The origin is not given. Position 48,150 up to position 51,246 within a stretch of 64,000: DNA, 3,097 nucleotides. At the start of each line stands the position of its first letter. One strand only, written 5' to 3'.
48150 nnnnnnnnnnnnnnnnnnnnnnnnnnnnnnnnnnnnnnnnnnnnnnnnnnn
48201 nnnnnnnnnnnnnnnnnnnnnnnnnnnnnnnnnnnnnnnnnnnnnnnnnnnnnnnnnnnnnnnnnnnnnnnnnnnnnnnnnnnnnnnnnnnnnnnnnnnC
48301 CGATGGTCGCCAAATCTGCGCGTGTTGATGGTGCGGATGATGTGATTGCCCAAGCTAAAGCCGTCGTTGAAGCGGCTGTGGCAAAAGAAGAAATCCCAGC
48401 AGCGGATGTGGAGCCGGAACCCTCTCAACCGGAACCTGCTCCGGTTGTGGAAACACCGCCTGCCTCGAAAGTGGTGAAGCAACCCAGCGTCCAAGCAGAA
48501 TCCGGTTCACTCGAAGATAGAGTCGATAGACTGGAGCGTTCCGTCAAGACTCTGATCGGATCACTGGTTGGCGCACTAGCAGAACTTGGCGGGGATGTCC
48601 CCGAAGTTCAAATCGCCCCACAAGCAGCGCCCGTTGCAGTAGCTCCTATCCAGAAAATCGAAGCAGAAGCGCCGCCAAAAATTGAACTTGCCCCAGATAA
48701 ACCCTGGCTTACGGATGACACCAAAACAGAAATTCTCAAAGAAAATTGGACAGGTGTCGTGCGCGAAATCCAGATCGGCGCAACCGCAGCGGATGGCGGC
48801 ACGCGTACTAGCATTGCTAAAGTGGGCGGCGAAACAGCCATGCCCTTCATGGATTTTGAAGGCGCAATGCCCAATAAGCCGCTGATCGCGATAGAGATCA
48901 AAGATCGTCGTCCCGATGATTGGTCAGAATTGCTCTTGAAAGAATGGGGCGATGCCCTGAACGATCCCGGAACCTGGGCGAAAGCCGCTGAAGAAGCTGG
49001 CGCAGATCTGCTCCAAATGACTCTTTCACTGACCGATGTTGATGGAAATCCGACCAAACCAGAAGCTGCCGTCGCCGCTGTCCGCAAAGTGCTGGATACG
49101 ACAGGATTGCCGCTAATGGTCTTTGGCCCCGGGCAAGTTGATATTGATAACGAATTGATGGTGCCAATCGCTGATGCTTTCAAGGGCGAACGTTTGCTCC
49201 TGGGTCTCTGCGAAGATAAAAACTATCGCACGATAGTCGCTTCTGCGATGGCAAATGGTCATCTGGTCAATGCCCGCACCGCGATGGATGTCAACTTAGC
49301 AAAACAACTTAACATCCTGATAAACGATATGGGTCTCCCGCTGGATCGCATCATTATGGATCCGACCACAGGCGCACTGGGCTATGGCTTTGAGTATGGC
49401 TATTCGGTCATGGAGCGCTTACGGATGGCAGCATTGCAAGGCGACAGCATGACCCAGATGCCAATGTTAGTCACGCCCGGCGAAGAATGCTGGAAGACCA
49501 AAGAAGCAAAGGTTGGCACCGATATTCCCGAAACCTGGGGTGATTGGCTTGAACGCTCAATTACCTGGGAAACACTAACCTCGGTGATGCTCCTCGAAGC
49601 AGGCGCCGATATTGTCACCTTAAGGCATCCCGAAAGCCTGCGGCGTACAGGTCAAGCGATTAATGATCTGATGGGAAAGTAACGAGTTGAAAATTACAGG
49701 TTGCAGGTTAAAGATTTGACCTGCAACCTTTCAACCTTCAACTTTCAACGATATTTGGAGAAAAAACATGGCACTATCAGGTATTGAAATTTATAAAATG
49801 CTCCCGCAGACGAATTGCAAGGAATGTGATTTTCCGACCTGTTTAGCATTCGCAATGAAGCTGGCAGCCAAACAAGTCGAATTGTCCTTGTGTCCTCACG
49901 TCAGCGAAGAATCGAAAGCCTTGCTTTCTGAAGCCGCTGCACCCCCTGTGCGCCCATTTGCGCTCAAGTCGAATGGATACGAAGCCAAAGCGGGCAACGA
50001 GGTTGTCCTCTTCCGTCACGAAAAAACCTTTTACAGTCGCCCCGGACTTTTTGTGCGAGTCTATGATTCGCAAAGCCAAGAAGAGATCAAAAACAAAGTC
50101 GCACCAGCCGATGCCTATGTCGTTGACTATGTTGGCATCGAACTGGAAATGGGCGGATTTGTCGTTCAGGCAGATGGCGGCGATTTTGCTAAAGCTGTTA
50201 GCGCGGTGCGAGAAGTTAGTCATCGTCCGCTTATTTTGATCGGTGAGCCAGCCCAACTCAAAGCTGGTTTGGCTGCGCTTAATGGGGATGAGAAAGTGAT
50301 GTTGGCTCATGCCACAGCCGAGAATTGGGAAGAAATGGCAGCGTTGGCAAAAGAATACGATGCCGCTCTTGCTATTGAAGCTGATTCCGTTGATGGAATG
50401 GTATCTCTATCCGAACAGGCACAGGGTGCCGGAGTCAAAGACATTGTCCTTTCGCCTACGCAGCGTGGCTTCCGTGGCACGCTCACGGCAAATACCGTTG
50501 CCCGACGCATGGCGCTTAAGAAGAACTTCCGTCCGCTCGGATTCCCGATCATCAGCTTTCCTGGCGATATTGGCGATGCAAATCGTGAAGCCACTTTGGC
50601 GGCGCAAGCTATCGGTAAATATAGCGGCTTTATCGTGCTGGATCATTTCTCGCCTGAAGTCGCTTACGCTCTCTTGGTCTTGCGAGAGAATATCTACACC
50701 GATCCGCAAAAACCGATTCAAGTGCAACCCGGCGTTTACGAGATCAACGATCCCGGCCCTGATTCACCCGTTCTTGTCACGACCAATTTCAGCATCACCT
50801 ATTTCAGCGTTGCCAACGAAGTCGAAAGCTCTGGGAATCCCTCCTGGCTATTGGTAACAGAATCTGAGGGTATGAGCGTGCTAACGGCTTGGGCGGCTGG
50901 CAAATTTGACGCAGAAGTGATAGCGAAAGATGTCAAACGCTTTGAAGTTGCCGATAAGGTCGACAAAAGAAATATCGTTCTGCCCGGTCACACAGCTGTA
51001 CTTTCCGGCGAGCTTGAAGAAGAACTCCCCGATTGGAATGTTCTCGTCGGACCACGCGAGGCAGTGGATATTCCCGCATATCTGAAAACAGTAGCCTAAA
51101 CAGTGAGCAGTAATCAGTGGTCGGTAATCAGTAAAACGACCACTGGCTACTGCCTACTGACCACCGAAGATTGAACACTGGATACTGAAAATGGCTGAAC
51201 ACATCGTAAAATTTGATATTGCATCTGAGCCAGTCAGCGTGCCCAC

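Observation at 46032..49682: AcsB and the small corrinoid-protein subunit AcsD are encoded as one 1216-aa polypeptide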

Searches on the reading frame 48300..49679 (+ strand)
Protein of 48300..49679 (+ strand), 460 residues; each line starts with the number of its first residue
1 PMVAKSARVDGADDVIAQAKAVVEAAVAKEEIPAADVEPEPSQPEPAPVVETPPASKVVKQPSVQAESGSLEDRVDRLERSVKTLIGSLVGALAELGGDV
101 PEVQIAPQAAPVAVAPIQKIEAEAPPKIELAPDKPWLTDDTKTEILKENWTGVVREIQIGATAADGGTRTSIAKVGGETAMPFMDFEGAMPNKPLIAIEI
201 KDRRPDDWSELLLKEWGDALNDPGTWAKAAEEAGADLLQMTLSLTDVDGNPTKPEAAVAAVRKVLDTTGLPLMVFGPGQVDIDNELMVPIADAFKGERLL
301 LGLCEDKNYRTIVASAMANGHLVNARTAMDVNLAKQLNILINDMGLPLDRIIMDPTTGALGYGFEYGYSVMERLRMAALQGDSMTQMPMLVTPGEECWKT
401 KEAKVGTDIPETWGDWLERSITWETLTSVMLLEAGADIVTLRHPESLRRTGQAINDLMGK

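Call 15: find_related_loci(query=window:48300-49679:+, collection=genome_contigs, flank=6000)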
Query window:48300-49679:+ (460 aa) in genome_contigs; peptide patterns used: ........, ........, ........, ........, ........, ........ (x = any residue, [..] = any of these).
600 stretches matched a pattern (row limit reached: there are more); 451 encode a relative of the query (tblastn E <= 1e-3); the best 80 are kept; 80 distinct loci.
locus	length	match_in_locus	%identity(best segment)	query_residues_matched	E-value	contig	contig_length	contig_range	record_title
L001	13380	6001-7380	86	1-460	0e+0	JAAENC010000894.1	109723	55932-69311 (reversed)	MAG: Chloroflexota bacterium isolate Bse_22 BseG_CONTIG2657708, whole genome shotgun sequence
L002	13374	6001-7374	79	1-459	0e+0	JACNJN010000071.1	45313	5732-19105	MAG: Candidatus Desulfolinea nitratireducens NIOZ-UU_NODE_780_length_45313_cov_21.3608, whole genome shotgun sequence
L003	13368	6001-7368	74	1-460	0e+0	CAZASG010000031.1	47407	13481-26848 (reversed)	MAG TPA_asm: uncultured Anaerolineaceae bacterium isolate SRP167671_co2_272 genome assembly, contig: NODE_960_length_474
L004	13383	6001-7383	76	1-457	0e+0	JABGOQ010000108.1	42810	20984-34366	MAG: Anaerolineae bacterium isolate co234_bin11 NODE_1835_length_42810_cov_61.852204, whole genome shotgun sequence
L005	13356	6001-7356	72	1-459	0e+0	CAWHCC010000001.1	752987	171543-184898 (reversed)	MAG: uncultured Chloroflexia bacterium isolate MFD03804.bin.1.193 genome assembly, contig: contig_23375, whole genome sh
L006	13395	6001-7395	72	1-460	0e+0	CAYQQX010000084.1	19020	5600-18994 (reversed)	MAG TPA_asm: uncultured Anaerolineales bacterium isolate binchicken_co65_18 genome assembly, contig: NODE_11870_length_1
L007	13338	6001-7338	72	12-459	0e+0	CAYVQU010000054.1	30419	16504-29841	MAG TPA_asm: uncultured Anaerolineales bacterium isolate SRP077602_co7_51 genome assembly, contig: NODE_7376_length_3041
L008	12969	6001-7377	73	1-460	0e+0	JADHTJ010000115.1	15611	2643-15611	MAG: Anaerolineales bacterium isolate BS150m-G17 BS-150m-C3330, whole genome shotgun sequence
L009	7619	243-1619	70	1-460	0e+0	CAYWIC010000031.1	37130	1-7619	MAG TPA_asm: uncultured Anaerolineales bacterium isolate binchicken_co65_55 genome assembly, contig: NODE_4435_length_37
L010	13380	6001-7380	68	1-460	0e+0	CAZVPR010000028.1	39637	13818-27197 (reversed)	MAG TPA_asm: uncultured Anaerolineales bacterium isolate SRP077602_co5_498 genome assembly, contig: NODE_4876_length_396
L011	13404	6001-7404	69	1-460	0e+0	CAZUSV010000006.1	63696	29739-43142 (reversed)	MAG TPA_asm: uncultured Anaerolineales bacterium isolate SRP077602_co5_397 genome assembly, contig: NODE_2038_length_636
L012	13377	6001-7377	71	1-460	0e+0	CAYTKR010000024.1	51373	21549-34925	MAG TPA_asm: uncultured Anaerolineales bacterium isolate SRP167671_co2_274 genome assembly, contig: NODE_830_length_5137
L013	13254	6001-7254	66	40-457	0e+0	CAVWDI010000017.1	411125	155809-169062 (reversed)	MAG: uncultured Chloroflexia bacterium isolate MFD03804.bin.2.42 genome assembly, contig: contig_37361, whole genome sho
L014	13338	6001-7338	67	14-458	0e+0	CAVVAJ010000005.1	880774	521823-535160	MAG: uncultured Chloroflexia bacterium isolate MFD09779.bin.1.238 genome assembly, contig: contig_6318, whole genome sho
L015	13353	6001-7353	64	4-458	3e-178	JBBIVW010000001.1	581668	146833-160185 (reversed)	MAG: Anaerolineae bacterium isolate RSS170216_bin_86 NODE_3_length_581668_cov_15.423343, whole genome shotgun sequence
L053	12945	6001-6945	75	144-458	3e-160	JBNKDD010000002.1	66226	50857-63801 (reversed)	MAG: Anaerolineae bacterium isolate F1.bin.9.permissive NODE_2_length_66226_cov_5.005911, whole genome shotgun sequence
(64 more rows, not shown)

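Call 21: search_solved_structures(query=window:48309-49679:+, max_evalue=0.01, show_alignments=3)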
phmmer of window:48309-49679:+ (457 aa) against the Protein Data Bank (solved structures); distinct sequences matched with E-value up to 0.01: 4.
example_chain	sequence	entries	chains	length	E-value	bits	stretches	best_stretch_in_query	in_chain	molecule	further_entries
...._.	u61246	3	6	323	6.2e-88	298.8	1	141-455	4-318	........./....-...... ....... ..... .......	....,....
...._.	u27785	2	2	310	1.7e-76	261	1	140-448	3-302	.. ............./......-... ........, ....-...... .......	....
4c1n_B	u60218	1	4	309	2e-76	260.8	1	140-448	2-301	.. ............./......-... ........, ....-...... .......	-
9fzy_E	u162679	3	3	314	2.5e-48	168.2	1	162-456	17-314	Acetyl-CoA decarbonylase/synthase complex subunit delta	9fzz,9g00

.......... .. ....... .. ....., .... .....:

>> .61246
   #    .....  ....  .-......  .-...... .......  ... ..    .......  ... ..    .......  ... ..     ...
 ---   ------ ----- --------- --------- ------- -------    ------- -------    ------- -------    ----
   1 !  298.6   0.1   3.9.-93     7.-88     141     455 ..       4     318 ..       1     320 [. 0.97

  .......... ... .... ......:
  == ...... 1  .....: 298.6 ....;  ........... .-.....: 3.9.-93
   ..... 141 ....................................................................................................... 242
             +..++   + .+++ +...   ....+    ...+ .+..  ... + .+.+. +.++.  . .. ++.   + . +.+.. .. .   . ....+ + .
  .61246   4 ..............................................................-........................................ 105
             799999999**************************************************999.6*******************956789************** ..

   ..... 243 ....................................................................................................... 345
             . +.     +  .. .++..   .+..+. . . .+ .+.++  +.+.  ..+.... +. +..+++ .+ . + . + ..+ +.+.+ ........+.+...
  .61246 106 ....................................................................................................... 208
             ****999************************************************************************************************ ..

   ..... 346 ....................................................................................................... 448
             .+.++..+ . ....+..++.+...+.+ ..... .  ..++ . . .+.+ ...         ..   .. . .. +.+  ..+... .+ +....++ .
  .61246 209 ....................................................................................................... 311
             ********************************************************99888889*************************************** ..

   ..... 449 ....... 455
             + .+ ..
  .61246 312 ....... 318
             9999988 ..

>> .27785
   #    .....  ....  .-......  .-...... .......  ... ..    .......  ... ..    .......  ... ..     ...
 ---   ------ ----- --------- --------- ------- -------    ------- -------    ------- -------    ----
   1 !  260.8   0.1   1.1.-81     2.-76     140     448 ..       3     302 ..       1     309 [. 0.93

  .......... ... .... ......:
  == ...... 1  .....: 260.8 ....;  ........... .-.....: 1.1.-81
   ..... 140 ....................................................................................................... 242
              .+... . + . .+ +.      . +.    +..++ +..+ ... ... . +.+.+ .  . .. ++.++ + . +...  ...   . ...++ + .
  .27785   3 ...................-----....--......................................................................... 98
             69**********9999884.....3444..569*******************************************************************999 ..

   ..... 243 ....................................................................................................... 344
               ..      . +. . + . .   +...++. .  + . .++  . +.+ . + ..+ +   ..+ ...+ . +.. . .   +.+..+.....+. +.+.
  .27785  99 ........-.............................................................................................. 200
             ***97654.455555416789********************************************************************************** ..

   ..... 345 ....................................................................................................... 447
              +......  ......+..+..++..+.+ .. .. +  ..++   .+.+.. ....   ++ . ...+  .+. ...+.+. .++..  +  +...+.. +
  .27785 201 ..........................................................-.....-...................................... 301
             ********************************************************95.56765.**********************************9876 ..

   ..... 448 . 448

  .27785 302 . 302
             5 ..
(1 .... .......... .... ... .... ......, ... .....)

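Call 57: search_protein_families(library=pfam, proteins=[L053:5450-5980:+], max_evalue=0.001)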
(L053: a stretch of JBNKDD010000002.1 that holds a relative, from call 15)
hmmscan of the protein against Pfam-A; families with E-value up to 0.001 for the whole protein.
L053:5450-5980:+ (177 aa): 1 family
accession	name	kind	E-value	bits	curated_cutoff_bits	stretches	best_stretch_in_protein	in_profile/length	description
PF00571.33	CBS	-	2.3e-18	66.7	24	2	14-68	1-55/57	CBS domain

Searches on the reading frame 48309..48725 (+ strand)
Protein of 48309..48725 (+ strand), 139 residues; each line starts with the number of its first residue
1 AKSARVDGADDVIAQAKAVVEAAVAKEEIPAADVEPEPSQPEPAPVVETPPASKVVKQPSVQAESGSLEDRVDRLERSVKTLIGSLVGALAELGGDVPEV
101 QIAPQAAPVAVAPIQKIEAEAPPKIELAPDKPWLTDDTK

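Call 32: search_protein_families(library=ncbifam, proteins=[window:48309-48725:+], max_evalue=10)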
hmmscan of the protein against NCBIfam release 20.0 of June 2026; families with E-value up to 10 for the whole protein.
window:48309-48725:+ (139 aa): 1 family
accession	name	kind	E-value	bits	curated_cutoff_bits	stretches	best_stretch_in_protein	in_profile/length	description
NF008437.0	PRK11280.1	equivalog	0.13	12.1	99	1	15-91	8-80/179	hypothetical protein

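Call 33: search_protein_families(library=pfam, proteins=[window:48309-48725:+], max_evalue=10)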
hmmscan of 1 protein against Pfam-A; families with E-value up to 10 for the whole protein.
window:48309-48725:+ (139 aa): 0 families

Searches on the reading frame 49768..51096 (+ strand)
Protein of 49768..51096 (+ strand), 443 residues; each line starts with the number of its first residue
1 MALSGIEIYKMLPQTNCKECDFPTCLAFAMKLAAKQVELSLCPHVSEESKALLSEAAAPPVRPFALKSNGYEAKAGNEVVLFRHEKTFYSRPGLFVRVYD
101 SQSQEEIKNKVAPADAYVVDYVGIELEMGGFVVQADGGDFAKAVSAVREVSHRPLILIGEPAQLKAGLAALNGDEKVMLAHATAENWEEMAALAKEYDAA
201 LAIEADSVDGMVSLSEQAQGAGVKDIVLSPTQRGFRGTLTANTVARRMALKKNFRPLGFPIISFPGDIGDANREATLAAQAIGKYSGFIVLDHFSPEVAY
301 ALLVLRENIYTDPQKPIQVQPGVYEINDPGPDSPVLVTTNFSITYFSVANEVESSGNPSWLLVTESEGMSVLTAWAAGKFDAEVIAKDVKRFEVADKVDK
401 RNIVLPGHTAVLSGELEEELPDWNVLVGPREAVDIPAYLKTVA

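Call 3: search_protein_families(library=pfam, proteins=[window:49768-51096:+], max_evalue=0.01)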
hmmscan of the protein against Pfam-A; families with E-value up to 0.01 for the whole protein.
window:49768-51096:+ (443 aa): 2 families
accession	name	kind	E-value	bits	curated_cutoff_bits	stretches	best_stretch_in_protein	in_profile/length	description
PF03599.22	CdhD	-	1e-81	275.1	24.8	1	70-438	8-386/387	CO dehydrogenase/acetyl-CoA synthase delta subunit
PF04060.18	FeS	-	1.4e-12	47.6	23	1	12-44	1-33/33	Putative Fe-S cluster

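Call 4: search_protein_families(library=ncbifam, proteins=[window:49768-51096:+], max_evalue=0.01)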
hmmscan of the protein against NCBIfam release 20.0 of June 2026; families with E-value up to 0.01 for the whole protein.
window:49768-51096:+ (443 aa): 8 families
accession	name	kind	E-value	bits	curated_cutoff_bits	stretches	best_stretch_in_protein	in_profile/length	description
NF003195.0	PRK04165.1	equivalog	1.9e-150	501.7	306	1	1-441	1-445/450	acetyl-CoA decarbonylase/synthase complex subunit gamma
NF043039.1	HgcAB_like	equivalog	1.5e-23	84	285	1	316-441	13-137/350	HgcAB-like fusion protein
NF040863.1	HgcA_corrinoid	equivalog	1e-18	67.6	275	1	318-441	29-151/325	mercury methylation corrinoid protein HgcA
NF005415.0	PRK06991.1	equivalog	8.5e-06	25.6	281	1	8-67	11-70/284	electron transport complex subunit RsxB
NF006446.0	PRK08764.1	equivalog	1.1e-05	25.3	220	1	8-66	12-70/139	Rnf electron transport complex subunit RnfB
TIGR01944.1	rnfB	subfamily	5.9e-05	22.7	68.7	1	7-58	39-89/190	RnfABCDGE type electron transport complex subunit B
NF005504.0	PRK07118.1-3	equivalog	0.00081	18.8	437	1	8-46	40-79/293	Fe-S cluster domain-containing protein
NF003475.0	PRK05113.1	equivalog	0.0018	18.2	203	1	8-55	40-86/190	electron transport complex subunit RsxB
